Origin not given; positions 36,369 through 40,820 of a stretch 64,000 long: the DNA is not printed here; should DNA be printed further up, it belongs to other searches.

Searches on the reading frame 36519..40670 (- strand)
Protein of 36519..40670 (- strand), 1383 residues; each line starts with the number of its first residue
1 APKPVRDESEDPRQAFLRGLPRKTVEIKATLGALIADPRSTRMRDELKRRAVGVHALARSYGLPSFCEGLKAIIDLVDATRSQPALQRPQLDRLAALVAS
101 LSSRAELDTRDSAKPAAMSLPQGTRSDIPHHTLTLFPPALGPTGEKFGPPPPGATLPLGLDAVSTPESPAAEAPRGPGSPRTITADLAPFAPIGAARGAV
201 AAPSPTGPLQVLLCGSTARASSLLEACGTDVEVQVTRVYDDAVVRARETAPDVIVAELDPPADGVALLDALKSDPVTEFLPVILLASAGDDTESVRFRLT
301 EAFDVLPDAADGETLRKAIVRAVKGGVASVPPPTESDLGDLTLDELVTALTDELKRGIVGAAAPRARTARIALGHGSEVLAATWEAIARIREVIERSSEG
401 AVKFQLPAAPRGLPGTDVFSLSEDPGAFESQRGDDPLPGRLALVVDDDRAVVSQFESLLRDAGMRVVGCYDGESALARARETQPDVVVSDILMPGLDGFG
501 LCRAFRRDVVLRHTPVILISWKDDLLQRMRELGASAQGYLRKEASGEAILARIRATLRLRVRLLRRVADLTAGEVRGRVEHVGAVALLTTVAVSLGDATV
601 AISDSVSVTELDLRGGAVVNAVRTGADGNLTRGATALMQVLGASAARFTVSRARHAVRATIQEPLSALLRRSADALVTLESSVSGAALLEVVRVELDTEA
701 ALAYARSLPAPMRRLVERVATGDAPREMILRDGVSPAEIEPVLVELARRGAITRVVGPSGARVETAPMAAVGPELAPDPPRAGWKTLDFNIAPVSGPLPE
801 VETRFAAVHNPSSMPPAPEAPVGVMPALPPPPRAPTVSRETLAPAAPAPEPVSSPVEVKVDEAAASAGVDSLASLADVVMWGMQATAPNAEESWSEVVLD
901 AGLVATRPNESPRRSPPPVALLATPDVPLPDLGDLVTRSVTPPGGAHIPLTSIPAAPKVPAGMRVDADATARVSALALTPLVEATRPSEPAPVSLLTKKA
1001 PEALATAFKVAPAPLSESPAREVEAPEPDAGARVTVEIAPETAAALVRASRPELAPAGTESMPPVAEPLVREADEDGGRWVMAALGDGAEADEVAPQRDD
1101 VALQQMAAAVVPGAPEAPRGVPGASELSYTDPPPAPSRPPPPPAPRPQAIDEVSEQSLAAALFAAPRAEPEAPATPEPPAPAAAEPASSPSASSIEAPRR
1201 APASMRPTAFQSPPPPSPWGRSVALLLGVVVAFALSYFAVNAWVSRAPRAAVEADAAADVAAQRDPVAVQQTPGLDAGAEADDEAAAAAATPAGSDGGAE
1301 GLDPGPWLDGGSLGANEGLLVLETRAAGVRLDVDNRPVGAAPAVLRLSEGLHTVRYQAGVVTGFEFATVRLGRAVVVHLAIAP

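Call 9: search_protein_families(library=pfam, proteins=[window:36519-40670:-], max_evalue=0.001)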
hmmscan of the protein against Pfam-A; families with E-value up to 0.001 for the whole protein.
window:36519-40670:- (1383 aa): 1 family
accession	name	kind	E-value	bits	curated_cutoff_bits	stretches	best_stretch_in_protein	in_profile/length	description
PF00072.30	Response_reg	-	1.1e-26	93.6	30.2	1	443-554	2-111/111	Response regulator receiver domain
